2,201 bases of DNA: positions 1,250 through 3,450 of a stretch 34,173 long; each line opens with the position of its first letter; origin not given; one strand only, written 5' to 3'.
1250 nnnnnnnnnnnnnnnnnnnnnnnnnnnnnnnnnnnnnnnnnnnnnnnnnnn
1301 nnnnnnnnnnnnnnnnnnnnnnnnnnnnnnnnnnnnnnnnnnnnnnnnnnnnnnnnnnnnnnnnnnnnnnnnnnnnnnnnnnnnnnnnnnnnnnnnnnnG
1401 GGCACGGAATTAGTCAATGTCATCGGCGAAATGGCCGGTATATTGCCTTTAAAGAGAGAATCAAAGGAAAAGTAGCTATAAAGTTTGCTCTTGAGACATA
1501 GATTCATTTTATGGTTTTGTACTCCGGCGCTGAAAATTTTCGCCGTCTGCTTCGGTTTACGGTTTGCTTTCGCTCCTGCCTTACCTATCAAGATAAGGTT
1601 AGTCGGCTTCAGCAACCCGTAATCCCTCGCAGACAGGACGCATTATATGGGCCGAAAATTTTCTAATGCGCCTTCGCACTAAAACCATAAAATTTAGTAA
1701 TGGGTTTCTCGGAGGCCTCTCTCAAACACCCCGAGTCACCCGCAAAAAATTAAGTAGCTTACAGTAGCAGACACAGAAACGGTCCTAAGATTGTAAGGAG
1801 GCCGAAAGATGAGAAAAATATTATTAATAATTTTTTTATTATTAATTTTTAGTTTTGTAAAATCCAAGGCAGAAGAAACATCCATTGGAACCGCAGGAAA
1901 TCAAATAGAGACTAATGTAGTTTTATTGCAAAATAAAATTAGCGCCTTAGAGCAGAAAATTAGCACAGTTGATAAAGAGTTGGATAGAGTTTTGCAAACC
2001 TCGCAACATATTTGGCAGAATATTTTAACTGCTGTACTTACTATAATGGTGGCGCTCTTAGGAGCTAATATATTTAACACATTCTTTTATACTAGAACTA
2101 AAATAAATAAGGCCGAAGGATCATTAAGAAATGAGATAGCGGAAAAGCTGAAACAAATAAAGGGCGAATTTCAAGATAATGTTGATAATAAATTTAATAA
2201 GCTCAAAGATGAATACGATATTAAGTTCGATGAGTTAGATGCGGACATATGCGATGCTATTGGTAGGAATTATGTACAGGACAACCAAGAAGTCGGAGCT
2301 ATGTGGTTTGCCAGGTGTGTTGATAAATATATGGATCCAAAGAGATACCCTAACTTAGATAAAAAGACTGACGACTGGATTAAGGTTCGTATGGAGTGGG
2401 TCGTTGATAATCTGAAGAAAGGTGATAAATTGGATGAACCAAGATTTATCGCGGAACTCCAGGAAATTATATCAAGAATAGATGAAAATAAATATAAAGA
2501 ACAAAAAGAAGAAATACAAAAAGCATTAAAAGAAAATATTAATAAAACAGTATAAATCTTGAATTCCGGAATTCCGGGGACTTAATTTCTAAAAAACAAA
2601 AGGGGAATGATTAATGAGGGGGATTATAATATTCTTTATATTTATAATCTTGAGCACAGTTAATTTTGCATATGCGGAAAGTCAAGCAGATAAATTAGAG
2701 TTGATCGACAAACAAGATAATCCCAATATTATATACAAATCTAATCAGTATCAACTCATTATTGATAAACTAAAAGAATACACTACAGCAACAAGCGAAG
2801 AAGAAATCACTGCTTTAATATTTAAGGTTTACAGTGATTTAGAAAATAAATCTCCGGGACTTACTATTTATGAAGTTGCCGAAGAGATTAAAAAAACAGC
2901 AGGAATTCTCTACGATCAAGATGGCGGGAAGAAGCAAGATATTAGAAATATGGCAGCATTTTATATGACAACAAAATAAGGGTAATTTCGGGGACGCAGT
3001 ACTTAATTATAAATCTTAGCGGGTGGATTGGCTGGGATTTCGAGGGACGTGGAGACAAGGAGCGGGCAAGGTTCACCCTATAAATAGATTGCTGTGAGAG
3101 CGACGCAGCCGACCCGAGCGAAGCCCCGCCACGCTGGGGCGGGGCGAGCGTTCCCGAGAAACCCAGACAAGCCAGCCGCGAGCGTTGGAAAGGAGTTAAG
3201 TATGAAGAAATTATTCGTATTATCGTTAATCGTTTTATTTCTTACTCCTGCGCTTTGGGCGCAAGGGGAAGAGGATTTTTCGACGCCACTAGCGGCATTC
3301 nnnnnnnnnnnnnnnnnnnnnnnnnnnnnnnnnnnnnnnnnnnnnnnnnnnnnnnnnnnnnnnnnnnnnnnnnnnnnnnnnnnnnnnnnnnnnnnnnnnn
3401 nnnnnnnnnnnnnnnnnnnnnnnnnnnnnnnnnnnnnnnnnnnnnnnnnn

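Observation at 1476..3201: AT-rich, probably horizontally acquired block with two secreted/membrane hypothetical proteins, bounded by a giant hairpin and a GC-rich hairpin block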

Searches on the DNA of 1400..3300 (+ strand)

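Call 8: search_rna_families(source=window, start=1400, end=3300, threshold=evalue, max_evalue=10, show_alignments=4)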
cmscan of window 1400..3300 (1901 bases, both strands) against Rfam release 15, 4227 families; matches with E-value up to 10: 3.
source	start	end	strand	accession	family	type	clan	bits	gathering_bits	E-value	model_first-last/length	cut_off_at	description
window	1877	1972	-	RF02085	Yar_1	Gene; lncRNA;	-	17.5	50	0.94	1-74/74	no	Yellow-achaete intergenic RNA conserved region 1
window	2175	2232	+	RF01306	sR52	Gene; snRNA; snoRNA; CD-box;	-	14.1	50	7.5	1-60/60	no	Small nucleolar RNA sR52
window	3206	3263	+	RF02610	BSR0709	Gene; sRNA;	-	10.2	382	8.4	1-318/318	no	Brucella sRNA 0709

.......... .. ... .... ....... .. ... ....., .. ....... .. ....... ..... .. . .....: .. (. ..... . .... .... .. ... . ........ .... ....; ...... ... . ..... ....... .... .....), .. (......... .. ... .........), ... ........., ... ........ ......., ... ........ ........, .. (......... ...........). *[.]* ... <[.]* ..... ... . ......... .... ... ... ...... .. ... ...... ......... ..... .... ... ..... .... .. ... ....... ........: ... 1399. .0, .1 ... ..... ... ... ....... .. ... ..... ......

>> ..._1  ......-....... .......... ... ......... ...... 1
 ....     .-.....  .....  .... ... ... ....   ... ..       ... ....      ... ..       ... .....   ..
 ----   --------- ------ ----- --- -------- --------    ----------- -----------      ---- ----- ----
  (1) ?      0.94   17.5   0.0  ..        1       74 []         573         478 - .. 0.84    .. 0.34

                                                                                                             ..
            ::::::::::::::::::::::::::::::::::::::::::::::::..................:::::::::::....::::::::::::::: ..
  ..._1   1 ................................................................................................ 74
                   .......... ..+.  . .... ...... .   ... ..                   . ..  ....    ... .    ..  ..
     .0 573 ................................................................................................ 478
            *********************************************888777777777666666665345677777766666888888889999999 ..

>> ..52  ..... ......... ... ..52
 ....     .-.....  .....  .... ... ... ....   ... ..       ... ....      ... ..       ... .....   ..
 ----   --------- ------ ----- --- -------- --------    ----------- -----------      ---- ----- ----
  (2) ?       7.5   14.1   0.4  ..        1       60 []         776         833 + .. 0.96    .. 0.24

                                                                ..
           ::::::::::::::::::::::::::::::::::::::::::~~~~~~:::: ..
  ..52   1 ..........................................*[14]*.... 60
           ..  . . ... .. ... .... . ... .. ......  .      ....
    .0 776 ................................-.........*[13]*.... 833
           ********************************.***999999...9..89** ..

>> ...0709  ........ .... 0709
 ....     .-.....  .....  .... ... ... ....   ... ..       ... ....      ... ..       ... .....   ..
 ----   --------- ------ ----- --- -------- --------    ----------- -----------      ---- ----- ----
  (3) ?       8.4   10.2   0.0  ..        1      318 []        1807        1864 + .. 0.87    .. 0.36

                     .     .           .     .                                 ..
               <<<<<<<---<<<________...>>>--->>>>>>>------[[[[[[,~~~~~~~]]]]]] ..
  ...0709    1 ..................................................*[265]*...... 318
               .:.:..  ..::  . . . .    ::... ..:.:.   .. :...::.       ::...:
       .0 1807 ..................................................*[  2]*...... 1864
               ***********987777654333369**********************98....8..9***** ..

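Call 54: search_rna_families(sources=[L259, L276, L282, L261, L298, L305, L324, L336, L345, L354, L367, L264, L257, L296, L314, L342, L287, L349, L371, L292], threshold=gathering, show_alignments=2)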
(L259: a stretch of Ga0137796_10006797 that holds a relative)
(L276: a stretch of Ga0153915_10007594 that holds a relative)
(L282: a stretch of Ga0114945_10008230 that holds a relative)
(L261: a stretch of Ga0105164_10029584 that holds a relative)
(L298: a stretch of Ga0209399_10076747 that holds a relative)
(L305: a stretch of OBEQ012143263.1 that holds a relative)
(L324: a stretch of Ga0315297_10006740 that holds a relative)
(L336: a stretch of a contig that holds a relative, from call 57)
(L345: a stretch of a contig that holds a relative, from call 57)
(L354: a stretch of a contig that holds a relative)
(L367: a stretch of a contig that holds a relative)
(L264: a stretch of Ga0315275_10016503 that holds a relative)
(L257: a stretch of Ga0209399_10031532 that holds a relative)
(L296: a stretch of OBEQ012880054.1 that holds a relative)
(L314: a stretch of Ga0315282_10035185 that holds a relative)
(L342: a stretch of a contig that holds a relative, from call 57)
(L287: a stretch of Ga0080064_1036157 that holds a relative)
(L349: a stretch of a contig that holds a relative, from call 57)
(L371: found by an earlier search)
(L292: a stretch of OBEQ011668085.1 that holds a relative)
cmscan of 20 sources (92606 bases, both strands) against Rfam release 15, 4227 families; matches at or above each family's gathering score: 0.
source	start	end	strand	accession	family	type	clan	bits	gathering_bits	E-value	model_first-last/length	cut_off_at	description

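Call 56: build_rna_model(alignment_id=A2, structure=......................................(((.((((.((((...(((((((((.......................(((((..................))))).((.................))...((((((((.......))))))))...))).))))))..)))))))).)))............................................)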
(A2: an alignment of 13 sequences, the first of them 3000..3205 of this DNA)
Model R1 built from alignment A2 (13 sequences, 233 columns); structure: as given.
model positions 201; base pairs 35; branch points 2; effective number of sequences 3.41; information 0.59 bits per position. Calibrated on 0.2 Mb of random sequence (short: E-values are rough).
structure used (alignment columns):
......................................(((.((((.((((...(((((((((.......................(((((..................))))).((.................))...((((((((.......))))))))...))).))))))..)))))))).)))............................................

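Call 57: search_with_rna_model(model_id=R1, sources=[window, L254, L255, L256, L257, L258, L259, L260, L261, L262, L263, L264, L265, L266, L267, L268, L269, L270, L271, L272, L273, L274, L275, L276, L277, L278, L279, L280, L281, L282, L283, L284, L285, L286, L287, L288, L289, L290, L291, L292, L293, L294, L295, L296, L297, L298, L299, L300, L301, L302, L303, L304, L305, L306, L307, L308, L309, L310, L311, L312, L313, L314, L315, L316, L317, L318, L319, L320, L321, L322, L323, L324, L325, L326, L327, L328, L329, L330, L331, L332, L333, L334, L335, L336, L337, L338, L339, L340, L341, L342, L343, L344, L345, L346, L347, L348, L349, L350, L351, L352], max_evalue=0.001, make_alignment=true)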
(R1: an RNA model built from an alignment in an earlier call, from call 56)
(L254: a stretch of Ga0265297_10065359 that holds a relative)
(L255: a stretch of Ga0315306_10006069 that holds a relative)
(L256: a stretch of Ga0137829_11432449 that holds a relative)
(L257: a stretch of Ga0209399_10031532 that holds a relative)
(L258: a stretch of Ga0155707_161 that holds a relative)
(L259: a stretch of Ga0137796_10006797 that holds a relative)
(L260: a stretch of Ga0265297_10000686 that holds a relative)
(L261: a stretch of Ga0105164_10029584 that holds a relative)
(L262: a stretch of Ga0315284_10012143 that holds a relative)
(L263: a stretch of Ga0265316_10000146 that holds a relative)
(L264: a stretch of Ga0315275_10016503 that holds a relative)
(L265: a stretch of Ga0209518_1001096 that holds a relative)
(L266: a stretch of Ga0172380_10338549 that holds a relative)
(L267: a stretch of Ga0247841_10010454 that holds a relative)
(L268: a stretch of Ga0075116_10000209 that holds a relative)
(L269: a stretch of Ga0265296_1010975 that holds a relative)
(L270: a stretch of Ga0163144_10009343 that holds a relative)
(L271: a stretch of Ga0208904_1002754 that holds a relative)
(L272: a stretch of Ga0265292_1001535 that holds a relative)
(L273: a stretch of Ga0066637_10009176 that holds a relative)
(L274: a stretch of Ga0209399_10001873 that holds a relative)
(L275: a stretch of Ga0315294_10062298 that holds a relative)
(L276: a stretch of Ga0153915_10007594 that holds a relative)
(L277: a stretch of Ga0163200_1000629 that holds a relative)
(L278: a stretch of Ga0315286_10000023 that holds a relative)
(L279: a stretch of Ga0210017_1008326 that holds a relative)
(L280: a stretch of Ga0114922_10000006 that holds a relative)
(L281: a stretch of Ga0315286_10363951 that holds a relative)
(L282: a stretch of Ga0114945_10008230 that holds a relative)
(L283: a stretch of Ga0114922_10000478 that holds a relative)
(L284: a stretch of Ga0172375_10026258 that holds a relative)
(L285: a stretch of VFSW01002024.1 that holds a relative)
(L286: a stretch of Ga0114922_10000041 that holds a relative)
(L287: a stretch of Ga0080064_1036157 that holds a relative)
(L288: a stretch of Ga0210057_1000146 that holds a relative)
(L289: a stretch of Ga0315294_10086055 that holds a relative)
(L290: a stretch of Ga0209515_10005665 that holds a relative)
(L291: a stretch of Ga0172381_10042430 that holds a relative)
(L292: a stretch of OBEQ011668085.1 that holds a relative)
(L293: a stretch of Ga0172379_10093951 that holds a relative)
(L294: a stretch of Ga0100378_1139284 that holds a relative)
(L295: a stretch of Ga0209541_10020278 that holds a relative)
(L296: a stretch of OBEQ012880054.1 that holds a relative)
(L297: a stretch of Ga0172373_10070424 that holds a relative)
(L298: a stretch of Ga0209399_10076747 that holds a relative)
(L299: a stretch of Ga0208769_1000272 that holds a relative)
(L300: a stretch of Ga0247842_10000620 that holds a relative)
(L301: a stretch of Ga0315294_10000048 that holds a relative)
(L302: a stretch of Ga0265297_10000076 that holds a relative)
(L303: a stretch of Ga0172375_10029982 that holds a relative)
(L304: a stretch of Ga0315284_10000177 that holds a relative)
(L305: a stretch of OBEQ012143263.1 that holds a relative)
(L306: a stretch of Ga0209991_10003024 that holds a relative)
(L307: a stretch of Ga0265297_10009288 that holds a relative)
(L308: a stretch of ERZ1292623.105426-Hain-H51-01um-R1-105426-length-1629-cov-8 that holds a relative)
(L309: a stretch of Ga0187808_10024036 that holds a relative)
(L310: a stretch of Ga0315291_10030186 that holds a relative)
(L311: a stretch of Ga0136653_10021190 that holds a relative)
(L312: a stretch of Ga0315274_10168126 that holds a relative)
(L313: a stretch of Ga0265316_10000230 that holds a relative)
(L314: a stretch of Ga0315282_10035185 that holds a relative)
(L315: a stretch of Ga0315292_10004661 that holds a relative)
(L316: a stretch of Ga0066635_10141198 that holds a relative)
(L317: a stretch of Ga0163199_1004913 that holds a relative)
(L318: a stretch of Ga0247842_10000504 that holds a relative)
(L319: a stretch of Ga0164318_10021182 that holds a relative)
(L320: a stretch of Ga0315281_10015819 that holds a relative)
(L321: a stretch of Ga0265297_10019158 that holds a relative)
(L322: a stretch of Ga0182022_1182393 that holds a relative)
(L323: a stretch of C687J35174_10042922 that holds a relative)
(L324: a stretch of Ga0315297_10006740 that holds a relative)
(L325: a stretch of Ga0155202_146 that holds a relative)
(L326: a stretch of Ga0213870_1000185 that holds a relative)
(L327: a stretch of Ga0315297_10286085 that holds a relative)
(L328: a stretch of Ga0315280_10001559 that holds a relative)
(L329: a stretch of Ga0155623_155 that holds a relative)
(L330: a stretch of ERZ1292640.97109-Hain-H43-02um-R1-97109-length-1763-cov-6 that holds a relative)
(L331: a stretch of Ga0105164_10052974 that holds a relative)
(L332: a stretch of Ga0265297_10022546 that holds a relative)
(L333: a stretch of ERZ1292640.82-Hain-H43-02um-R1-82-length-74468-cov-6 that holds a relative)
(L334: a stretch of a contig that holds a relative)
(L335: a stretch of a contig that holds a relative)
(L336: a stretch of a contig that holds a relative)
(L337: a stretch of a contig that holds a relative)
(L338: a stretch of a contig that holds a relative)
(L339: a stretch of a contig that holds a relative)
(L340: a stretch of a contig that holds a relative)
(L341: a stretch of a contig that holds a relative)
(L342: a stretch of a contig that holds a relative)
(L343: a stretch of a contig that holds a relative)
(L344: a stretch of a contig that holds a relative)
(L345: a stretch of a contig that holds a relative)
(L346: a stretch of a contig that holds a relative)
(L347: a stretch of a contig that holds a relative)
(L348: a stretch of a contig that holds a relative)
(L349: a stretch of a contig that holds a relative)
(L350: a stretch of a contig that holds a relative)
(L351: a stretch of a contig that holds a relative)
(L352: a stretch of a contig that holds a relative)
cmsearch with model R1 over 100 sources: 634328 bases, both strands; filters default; matches with E-value up to 0.001: 114.
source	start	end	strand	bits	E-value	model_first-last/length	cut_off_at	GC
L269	4736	4939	+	170.9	1.1e-50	1-201/201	no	0.57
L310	4526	4732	-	170.4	1.6e-50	1-201/201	no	0.56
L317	6985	7188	+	169.4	3.2e-50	1-201/201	no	0.55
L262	7150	7342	+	167.5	1.3e-49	1-201/201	no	0.58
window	2996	3192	+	165.5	5.1e-49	1-201/201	no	0.59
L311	2617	2816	-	165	7.3e-49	1-201/201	no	0.5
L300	3072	3262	-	162.5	4.4e-48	1-201/201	no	0.52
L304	1429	1627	-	160.9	1.4e-47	1-201/201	no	0.56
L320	3217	3411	-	159.4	3.9e-47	1-201/201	no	0.55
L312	2539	2741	+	157.9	1.1e-46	1-201/201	no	0.53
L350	2388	2589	-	155.7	5.7e-46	1-201/201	no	0.54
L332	4565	4762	+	152.8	4.3e-45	1-201/201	no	0.54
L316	324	520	+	152.3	6.5e-45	1-201/201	no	0.55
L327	419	624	+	151.5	1.1e-44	1-201/201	no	0.59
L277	2683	2878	+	151.4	1.2e-44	1-201/201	no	0.57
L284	3282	3479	+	150.5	2.2e-44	1-201/201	no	0.62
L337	6740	6939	-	149.5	4.6e-44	1-201/201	no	0.62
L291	964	1164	+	149.5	4.7e-44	1-201/201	no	0.64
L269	2720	2909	+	148.8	7.5e-44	1-201/201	no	0.58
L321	3771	3966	+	147.1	2.6e-43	1-201/201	no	0.55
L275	1164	1361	-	145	1.1e-42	1-201/201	no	0.53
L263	5640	5831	-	142.9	4.9e-42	1-201/201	no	0.54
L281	19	216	+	142.4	7e-42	1-201/201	no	0.58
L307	7899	8095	-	136.3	5.4e-40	1-201/201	no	0.51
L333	4049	4248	-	136.3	5.8e-40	1-201/201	no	0.5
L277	1759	1961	-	136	6.9e-40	1-201/201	no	0.59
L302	10584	10777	+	135.2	1.2e-39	1-201/201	no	0.57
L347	418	613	+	134.7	1.8e-39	1-201/201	no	0.52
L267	3259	3461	+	133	6e-39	1-201/201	no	0.53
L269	676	865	-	128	2e-37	1-201/201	no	0.57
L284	2014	2240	-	123.9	4e-36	1-201/201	no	0.57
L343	4600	4790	-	117.9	2.7e-34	1-201/201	no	0.55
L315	5632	5833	-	117.3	4.3e-34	1-201/201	no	0.55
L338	247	448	-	116.9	5.6e-34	1-201/201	no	0.53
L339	11605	11795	+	116.2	9.3e-34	1-201/201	no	0.53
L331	22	141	+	114.4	3.3e-33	48-167/201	no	0.68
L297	2358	2555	-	111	3.8e-32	1-201/201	no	0.53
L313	3311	3501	-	102.3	1.9e-29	1-201/201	no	0.5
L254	2362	2561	-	101.6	3e-29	1-201/201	no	0.44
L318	797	991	-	101.3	3.7e-29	1-201/201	no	0.51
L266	984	1138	+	100.2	8.2e-29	1-160/201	3'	0.53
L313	3523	3680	+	98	3.9e-28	1-201/201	no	0.53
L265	2549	2742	-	95.8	1.9e-27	1-201/201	no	0.59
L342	1473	1716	+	93.5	9.8e-27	1-201/201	no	0.6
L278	1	143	+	91.8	3.3e-26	60-201/201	5'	0.62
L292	369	529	-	88.5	3.4e-25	32-201/201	no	0.66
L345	746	960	+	88.3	4e-25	1-201/201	no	0.67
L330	63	266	-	86.5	1.5e-24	1-201/201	no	0.54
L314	4501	4641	-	86.1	1.9e-24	36-180/201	no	0.57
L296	250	400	-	85.1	4e-24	37-178/201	no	0.68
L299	2177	2366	+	84.1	8.1e-24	1-201/201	no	0.53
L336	1042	1183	-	82.8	1.9e-23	38-177/201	no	0.75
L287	1377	1567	+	81.9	3.8e-23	1-201/201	no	0.66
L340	12437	12631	+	78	6.1e-22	1-201/201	no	0.53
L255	4312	4449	+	76.2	2.2e-21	37-178/201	no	0.59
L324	1683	1818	+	75.9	2.6e-21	37-178/201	no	0.67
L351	36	246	-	75.8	2.8e-21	1-201/201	no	0.51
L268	2071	2265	+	74.5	7.4e-21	1-201/201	no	0.41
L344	1012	1206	+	73.1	2.1e-20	1-201/201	no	0.52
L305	999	1134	+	70.3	1.4e-19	36-182/201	no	0.67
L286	7103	7242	-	67.4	1.2e-18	36-180/201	no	0.49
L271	3125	3316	+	67.3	1.3e-18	1-201/201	no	0.41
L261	53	253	-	67.1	1.4e-18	1-201/201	no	0.71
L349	2944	3136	-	66.2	2.7e-18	1-201/201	no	0.49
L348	2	155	+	64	1.3e-17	36-201/201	no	0.47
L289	2208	2390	+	63.6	1.7e-17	1-201/201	no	0.49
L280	10347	10487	-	62.8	3.1e-17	36-180/201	no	0.48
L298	964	1093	+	61.3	8.9e-17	40-176/201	no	0.71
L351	1692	1860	+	61.3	9.2e-17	36-184/201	no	0.54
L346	1006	1192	+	60.5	1.6e-16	1-201/201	no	0.51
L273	124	314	-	59.9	2.4e-16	1-201/201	no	0.48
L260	12101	12286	-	59.8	2.6e-16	1-201/201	no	0.6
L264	1869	2002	+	59.3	3.7e-16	38-177/201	no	0.65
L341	587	775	-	57.6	1.3e-15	1-201/201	no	0.47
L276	2216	2407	-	57.5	1.3e-15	1-201/201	no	0.59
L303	1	173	-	57.4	1.5e-15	1-179/201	3'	0.55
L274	2338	2468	+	57.3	1.6e-15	40-176/201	no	0.78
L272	10091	10281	-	56.7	2.4e-15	1-201/201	no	0.53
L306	5322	5514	-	56.3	3.2e-15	1-201/201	no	0.54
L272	599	780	+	56.2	3.3e-15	1-201/201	no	0.55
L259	3052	3241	-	55.4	5.9e-15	1-201/201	no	0.7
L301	914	1094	-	55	8.1e-15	1-201/201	no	0.46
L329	3062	3246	-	54.8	9.2e-15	1-201/201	no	0.58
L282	3857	4049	+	54.3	1.3e-14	1-201/201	no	0.68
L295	117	300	+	52.9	3.4e-14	1-201/201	no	0.49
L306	3108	3297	+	52.3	5.6e-14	1-201/201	no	0.51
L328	5160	5288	-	51.6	9.1e-14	38-177/201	no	0.56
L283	28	128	+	51.4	1e-13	55-160/201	no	0.54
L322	960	1171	+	50.6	1.8e-13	1-201/201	no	0.58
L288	9154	9329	+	50.1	2.7e-13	1-201/201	no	0.52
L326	8797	8979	+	49.2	4.9e-13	1-201/201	no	0.61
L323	4080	4261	+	49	5.6e-13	1-201/201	no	0.51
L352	1002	1133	-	48.7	7.1e-13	37-178/201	no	0.66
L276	3836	4030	+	48.5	8.1e-13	1-201/201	no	0.54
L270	4395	4571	-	48.3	9.6e-13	1-201/201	no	0.49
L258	3206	3400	-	46.9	2.6e-12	1-201/201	no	0.56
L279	694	871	+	46.8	2.7e-12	1-201/201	no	0.44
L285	2638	2723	-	44.6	1.3e-11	61-155/201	no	0.67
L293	99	271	+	43.7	2.6e-11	1-201/201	no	0.38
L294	633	804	+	42.6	5.3e-11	1-201/201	no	0.48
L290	102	208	+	42.6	5.5e-11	53-162/201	no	0.72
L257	2083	2201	-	42.3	7e-11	65-185/201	5'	0.73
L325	5747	5871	-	41.7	1.1e-10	44-171/201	no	0.74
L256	746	928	+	41.2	1.5e-10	1-201/201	no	0.47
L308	657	839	-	40.8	2e-10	1-201/201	no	0.47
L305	845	965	-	40.6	2.2e-10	43-172/201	no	0.7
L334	4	183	+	38.9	7.5e-10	1-201/201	no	0.58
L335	985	1185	-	36.5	4.3e-09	1-201/201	no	0.46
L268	1889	2081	-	34.3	2e-08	1-201/201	no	0.44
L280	10647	10838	+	33.9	2.7e-08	1-201/201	no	0.54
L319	6224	6312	+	28.7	1.1e-06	57-157/201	no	0.65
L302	10595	10790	-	20.1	0.0005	1-201/201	no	0.56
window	1687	1769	-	19.5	0.00076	1-201/201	no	0.42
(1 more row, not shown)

Alignment A3: 114 matches aligned to the model, 405 columns, each read 5' to 3' on its own strand. Consensus structure (alignment columns), stored with it:
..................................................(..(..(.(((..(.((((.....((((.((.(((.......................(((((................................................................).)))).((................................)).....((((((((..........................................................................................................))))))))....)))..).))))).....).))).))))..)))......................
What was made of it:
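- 2996..3192 (+): GCB element: a ~190-nt multi-helix structured repeat, GC-rich, with hairpin 3123-3145; full copy. The covariance model scores it at 165.5 bits, E 5e-49 (call 57).
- There are two GCB copies plus one mini copy in this 34-kb window (call 57).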
